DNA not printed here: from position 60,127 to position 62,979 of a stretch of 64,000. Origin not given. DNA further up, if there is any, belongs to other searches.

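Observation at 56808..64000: ligA-mrfA-mrfB-hybrid GAF histidine kinase gene string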

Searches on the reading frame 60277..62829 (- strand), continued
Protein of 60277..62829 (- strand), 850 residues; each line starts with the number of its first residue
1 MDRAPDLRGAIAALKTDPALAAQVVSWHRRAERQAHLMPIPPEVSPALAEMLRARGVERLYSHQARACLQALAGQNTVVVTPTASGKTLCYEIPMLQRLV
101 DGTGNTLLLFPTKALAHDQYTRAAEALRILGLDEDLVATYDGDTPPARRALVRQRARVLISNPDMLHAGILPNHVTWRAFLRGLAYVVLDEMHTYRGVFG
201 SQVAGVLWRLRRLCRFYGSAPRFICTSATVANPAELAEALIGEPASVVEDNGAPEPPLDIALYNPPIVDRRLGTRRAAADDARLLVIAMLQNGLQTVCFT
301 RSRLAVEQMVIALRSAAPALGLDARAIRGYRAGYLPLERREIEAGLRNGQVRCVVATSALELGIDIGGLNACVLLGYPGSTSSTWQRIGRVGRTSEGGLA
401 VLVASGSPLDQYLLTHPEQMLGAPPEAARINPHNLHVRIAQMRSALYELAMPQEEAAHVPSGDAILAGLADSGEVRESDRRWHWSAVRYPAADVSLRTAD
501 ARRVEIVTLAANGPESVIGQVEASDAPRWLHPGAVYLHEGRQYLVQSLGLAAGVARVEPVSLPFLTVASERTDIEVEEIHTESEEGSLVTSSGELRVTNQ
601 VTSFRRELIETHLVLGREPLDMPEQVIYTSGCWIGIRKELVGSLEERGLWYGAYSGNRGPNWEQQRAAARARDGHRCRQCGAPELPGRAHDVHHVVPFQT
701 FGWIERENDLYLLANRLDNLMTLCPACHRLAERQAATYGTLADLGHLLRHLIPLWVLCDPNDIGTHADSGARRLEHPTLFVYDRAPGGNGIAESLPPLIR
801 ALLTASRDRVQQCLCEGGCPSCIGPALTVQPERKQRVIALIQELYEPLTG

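Call 17: find_related_loci(query=A1, collection=genome_contigs, flank=10000)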
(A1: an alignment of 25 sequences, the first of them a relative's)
Query A1 (850 aa) in genome_contigs; peptide patterns used: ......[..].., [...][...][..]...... (x = any residue, [..] = any of these).
600 stretches matched a pattern (row limit reached: there are more); 600 encode a relative of the query (tblastn E <= 1e-3); the best 80 are kept; 80 distinct loci.
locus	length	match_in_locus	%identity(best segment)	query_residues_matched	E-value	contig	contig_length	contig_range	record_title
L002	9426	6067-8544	46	11-837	0e+0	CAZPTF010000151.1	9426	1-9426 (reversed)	MAG TPA_asm: uncultured Anaerolineae bacterium isolate SRP241326_co3_194 genome assembly, contig: NODE_8591_length_9426_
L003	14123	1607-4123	47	1-844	0e+0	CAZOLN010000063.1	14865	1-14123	MAG TPA_asm: uncultured Anaerolineales bacterium isolate binchicken_co6_399 genome assembly, contig: NODE_4433_length_14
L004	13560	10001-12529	44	7-849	0e+0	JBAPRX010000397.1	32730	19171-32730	MAG: Candidatus Promineifilaceae bacterium isolate MFD01065_ilm_asm_bin18 k127_276108, whole genome shotgun sequence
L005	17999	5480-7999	46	10-847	0e+0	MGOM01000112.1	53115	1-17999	MAG: Chloroflexi bacterium RBG_19FT_COMBO_62_14 rbg_19ft_combo_scaffold_56, whole genome shotgun sequence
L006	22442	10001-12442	47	14-825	0e+0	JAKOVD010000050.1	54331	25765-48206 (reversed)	MAG: Chloroflexota bacterium isolate JPNG_maxbin.037 k201_315981, whole genome shotgun sequence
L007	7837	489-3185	44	11-844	0e+0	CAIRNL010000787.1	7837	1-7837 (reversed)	MAG: uncultured Chloroflexi bacterium isolate LaPlata_bin-1722 genome assembly, contig: bin-1722:787/867, whole genome s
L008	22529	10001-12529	43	7-849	0e+0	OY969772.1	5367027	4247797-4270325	MAG: uncultured Chloroflexia bacterium isolate MFD02416.bin.2.42 genome assembly, chromosome: 1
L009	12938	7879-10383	45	11-834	0e+0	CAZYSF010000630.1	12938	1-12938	MAG TPA_asm: uncultured Anaerolineales bacterium isolate binchicken_co216_32 genome assembly, contig: k141_2071298, whol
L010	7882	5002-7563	43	5-842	0e+0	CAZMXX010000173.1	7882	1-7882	MAG TPA_asm: uncultured Anaerolineaceae bacterium isolate binchicken_co64_106 genome assembly, contig: NODE_6557_length_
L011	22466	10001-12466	44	14-835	0e+0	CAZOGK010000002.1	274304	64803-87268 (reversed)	MAG TPA_asm: uncultured Ardenticatenaceae bacterium isolate binchicken_co350_199 genome assembly, contig: NODE_23_length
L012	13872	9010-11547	42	11-841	0e+0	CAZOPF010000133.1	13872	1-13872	MAG TPA_asm: uncultured Ardenticatenaceae bacterium isolate binchicken_co274_488 genome assembly, contig: NODE_11070_len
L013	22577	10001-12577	43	15-844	0e+0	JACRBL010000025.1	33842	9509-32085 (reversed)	MAG: Chloroflexi bacterium isolate NC_groundwater_1619_Pr3_B-0.1um_56_27 SR-2_scaffold_141_1271554, whole genome shotgun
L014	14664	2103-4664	41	6-844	0e+0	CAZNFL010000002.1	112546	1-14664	MAG TPA_asm: uncultured Anaerolineaceae bacterium isolate SRP136066_co1_263 genome assembly, contig: NODE_86_length_1125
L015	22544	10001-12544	41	7-844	0e+0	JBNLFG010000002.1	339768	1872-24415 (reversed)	MAG: Anaerolineales bacterium isolate C1.bin.8.strict NODE_2_length_339768_cov_5.786070, whole genome shotgun sequence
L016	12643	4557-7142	43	15-846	0e+0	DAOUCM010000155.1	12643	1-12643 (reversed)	MAG TPA_asm: Anaerolineales bacterium isolate H81_821 209715, whole genome shotgun sequence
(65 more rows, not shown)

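Call 20: find_encoding_contigs(protein=P0002, flank=8000, max_places=2)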
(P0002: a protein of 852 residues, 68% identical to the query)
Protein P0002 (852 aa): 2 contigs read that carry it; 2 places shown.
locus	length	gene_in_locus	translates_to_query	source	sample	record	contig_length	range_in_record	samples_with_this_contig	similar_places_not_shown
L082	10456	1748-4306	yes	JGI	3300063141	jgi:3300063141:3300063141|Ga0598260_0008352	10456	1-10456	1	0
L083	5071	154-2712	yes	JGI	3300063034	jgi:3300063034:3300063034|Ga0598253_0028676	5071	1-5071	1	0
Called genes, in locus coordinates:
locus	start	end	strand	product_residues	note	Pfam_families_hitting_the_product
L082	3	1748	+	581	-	?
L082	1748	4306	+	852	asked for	PF00270:DEAD, PF00271:Helicase_C, PF01844:HNH (weak), PF09369:MZB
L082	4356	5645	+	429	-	PF13482:RNase_H_2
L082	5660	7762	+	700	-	PF01590:GAF, PF13185:GAF_2, PF13492:GAF_3, PF00512:HisKA, PF02518:HATPase_c, PF00072:Response_reg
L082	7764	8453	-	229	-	PF09335:VTT_dom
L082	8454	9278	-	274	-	PF13302:Acetyltransf_3 (weak), PF00583:Acetyltransf_1, PF13673:Acetyltransf_10 (faint), PF13508:Acetyltransf_7 (weak)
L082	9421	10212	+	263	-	PF01209:Ubie_methyltran (weak), PF13489:Methyltransf_23, PF08241:Methyltransf_11, PF08242:Methyltransf_12, PF13649:Methyltransf_25, PF13847:Methyltransf_31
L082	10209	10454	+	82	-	?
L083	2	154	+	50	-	?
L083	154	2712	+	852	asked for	PF00270:DEAD, PF00271:Helicase_C, PF01844:HNH (weak), PF09369:MZB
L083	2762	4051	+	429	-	PF13482:RNase_H_2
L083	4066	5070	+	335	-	?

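Call 21: find_encoding_contigs(protein=P0011, flank=8000, max_places=1)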
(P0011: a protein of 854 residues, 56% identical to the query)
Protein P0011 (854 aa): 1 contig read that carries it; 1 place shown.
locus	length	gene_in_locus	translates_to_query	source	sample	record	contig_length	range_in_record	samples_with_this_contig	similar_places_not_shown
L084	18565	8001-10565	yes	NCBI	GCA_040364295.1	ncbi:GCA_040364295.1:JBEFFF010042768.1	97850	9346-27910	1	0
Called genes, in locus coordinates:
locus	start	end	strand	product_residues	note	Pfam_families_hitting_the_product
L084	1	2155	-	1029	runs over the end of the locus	PF22907:Ams1-like_1st, PF01074:Glyco_hydro_38N, PF09261:Alpha-mann_mid, PF07748:Glyco_hydro_38C, PF17677:Glyco_hydro38C2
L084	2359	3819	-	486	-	PF00587:tRNA-synt_2b, PF03129:HGTP_anticodon, PF09180:ProRS-C_1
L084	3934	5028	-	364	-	PF01208:URO-D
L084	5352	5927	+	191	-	PF08239:SH3_3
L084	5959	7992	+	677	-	PF22745:Nlig-Ia, PF01653:DNA_ligase_aden, PF03120:OB_DNA_ligase, PF03119:DNA_ligase_ZBD, PF14520:HHH_5 (weak), PF12826:HHH_2, PF14520:HHH_5, PF00533:BRCT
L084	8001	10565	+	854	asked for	PF00270:DEAD, PF04851:ResIII (weak), PF00271:Helicase_C, PF01844:HNH (weak), PF09369:MZB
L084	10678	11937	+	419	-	PF13482:RNase_H_2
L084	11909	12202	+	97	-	PF00072:Response_reg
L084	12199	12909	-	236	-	PF09335:VTT_dom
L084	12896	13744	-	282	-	PF13302:Acetyltransf_3 (weak), PF00583:Acetyltransf_1, PF13673:Acetyltransf_10, PF13508:Acetyltransf_7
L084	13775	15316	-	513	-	PF11306:DUF3108, PF10086:YhfC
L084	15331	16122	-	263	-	PF04098:Rad52_Rad22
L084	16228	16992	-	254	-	PF23441:SDR, PF00106:adh_short, PF08659:KR, PF13561:adh_short_C2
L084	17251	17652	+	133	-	PF19935:DUF6398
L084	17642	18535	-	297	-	PF03446:NAD_binding_2, PF03807:F420_oxidored (weak), PF14833:NAD_binding_11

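Call 22: find_encoding_contigs(protein=P0014, flank=8000, max_places=1)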
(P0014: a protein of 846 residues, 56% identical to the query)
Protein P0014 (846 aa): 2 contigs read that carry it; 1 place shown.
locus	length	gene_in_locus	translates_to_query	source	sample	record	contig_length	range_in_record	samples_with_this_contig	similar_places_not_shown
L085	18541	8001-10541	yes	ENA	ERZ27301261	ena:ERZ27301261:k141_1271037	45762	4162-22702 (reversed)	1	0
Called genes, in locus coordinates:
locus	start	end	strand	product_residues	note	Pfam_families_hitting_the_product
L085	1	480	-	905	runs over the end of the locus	PF00690:Cation_ATPase_N, PF00122:E1-E2_ATPase, PF00702:Hydrolase, PF13246:Cation_ATPase, PF12710:HAD (weak), PF08282:Hydrolase_3 (faint), PF00689:Cation_ATPase_C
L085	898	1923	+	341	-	PF08240:ADH_N, PF16912:Glu_dehyd_C (weak), PF00107:ADH_zinc_N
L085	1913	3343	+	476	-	PF00370:FGGY_N, PF02782:FGGY_C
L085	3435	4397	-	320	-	PF08240:ADH_N, PF00107:ADH_zinc_N, PF13602:ADH_zinc_N_2 (weak)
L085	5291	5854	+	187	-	PF08239:SH3_3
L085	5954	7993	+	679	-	PF22745:Nlig-Ia, PF01653:DNA_ligase_aden, PF03120:OB_DNA_ligase, PF03119:DNA_ligase_ZBD (weak), PF14520:HHH_5 (weak), PF12826:HHH_2, PF14520:HHH_5, PF00533:BRCT, +1 more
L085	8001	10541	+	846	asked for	PF00270:DEAD, PF00271:Helicase_C, PF01844:HNH (weak), PF09369:MZB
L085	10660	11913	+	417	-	PF13482:RNase_H_2, PF07719:TPR_2 (faint), PF13176:TPR_7 (faint)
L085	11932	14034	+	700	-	PF01590:GAF, PF13185:GAF_2, PF13492:GAF_3, PF00512:HisKA, PF02518:HATPase_c, PF00072:Response_reg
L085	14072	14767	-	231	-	PF09335:VTT_dom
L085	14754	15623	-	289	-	PF13302:Acetyltransf_3 (faint), PF13673:Acetyltransf_10 (weak), PF00583:Acetyltransf_1, PF13508:Acetyltransf_7 (faint)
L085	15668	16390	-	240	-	PF02517:Rce1-like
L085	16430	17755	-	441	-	PF00884:Sulfatase, PF01663:Phosphodiest, PF16347:SGSH_C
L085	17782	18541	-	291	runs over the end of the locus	PF00892:EamA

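Call 23: find_encoding_contigs(protein=P0016, flank=8000, max_places=1)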
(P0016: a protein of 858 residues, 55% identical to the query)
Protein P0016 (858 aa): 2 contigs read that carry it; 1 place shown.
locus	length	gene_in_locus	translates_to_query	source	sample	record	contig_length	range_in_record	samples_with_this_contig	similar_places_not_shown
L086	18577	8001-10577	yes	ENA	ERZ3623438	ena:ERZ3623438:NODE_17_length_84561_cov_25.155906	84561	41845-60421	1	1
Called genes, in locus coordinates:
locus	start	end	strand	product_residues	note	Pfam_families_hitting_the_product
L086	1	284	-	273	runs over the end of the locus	PF01048:PNP_UDP_1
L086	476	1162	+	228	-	PF00072:Response_reg, PF00486:Trans_reg_C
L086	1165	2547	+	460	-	PF00672:HAMP, PF00512:HisKA, PF13581:HATPase_c_2 (weak), PF02518:HATPase_c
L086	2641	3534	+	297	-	PF02826:2-Hacid_dh_C (weak), PF03446:NAD_binding_2, PF03807:F420_oxidored (weak), PF14833:NAD_binding_11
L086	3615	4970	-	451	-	PF03417:AAT (faint), PF03577:Peptidase_C69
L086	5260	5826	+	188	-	PF08239:SH3_3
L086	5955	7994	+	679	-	PF22745:Nlig-Ia, PF01653:DNA_ligase_aden, PF03120:OB_DNA_ligase, PF03119:DNA_ligase_ZBD, PF14520:HHH_5 (weak), PF12826:HHH_2, PF14520:HHH_5, PF00533:BRCT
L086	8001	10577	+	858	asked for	PF00270:DEAD, PF04851:ResIII (weak), PF00271:Helicase_C, PF01844:HNH (weak), PF09369:MZB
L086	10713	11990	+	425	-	PF13482:RNase_H_2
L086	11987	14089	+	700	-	PF01590:GAF, PF13185:GAF_2, PF13492:GAF_3, PF00512:HisKA, PF02518:HATPase_c, PF00072:Response_reg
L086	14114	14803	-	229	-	PF09335:VTT_dom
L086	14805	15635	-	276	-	PF00583:Acetyltransf_1, PF13302:Acetyltransf_3 (faint), PF13673:Acetyltransf_10, PF13508:Acetyltransf_7 (weak)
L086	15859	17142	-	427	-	PF01053:Cys_Met_Meta_PP, PF01041:DegT_DnrJ_EryC1 (weak), PF01212:Beta_elim_lyase (weak)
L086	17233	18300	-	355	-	PF02540:NAD_synthase (faint), PF03054:tRNA_Me_trans, PF20259:tRNA_Me_trans_M, PF20258:tRNA_Me_trans_C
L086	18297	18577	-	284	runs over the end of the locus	-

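Call 24: search_solved_structures(query=window:60277-62829:-, max_evalue=0.00001, show_alignments=1)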
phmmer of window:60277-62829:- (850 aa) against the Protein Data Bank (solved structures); distinct sequences matched with E-value up to 0.00001: 60.
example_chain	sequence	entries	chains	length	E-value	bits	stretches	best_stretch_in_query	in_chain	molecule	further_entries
6znp_A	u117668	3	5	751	5.4e-180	603.5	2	22-638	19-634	Uncharacterized ATP-dependent helicase YprA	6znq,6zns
5v9x_A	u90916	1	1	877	3.5e-20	74.8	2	66-313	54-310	ATP-dependent DNA helicase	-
7lhl_A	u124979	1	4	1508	1.8e-19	72.5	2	66-313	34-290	ATP-dependent DNA helicase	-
5lst_A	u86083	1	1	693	2e-15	59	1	41-396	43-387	ATP-dependent DNA helicase Q4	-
9b15_A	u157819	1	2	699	3.4e-15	58.3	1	44-422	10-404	ATP-dependent DNA helicase Hel308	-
2p6r_A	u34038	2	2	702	7.3e-14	53.9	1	44-420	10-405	afUHEL308 HELICASE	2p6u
2zj2_A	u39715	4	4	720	9.5e-14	53.5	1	47-243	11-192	Putative ski2-type helicase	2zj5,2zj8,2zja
1wp9_A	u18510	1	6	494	3.6e-11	45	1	75-198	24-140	ATP-dependent RNA helicase, putative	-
7ujb_A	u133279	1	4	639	6.8e-11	44.1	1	47-393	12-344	DEAD/DEAH box RNA helicase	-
4q47_A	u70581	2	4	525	5.4e-10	41.1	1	64-407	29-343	DNA helicase RecQ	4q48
6l5m_A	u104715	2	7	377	8.8e-10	40.4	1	45-422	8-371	Nucleolar RNA helicase 2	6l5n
2va8_A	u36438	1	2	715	9.8e-10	40.3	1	38-327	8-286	SKI2-TYPE HELICASE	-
6l5l_A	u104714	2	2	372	1.3e-09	39.9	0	320-422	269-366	Nucleolar RNA helicase 2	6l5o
4tmu_A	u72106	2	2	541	1.5e-09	39.6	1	55-402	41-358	RecQ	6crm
9tu7_Y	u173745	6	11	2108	7.9e-09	37.2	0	330-402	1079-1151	DEAD/DEAH box helicase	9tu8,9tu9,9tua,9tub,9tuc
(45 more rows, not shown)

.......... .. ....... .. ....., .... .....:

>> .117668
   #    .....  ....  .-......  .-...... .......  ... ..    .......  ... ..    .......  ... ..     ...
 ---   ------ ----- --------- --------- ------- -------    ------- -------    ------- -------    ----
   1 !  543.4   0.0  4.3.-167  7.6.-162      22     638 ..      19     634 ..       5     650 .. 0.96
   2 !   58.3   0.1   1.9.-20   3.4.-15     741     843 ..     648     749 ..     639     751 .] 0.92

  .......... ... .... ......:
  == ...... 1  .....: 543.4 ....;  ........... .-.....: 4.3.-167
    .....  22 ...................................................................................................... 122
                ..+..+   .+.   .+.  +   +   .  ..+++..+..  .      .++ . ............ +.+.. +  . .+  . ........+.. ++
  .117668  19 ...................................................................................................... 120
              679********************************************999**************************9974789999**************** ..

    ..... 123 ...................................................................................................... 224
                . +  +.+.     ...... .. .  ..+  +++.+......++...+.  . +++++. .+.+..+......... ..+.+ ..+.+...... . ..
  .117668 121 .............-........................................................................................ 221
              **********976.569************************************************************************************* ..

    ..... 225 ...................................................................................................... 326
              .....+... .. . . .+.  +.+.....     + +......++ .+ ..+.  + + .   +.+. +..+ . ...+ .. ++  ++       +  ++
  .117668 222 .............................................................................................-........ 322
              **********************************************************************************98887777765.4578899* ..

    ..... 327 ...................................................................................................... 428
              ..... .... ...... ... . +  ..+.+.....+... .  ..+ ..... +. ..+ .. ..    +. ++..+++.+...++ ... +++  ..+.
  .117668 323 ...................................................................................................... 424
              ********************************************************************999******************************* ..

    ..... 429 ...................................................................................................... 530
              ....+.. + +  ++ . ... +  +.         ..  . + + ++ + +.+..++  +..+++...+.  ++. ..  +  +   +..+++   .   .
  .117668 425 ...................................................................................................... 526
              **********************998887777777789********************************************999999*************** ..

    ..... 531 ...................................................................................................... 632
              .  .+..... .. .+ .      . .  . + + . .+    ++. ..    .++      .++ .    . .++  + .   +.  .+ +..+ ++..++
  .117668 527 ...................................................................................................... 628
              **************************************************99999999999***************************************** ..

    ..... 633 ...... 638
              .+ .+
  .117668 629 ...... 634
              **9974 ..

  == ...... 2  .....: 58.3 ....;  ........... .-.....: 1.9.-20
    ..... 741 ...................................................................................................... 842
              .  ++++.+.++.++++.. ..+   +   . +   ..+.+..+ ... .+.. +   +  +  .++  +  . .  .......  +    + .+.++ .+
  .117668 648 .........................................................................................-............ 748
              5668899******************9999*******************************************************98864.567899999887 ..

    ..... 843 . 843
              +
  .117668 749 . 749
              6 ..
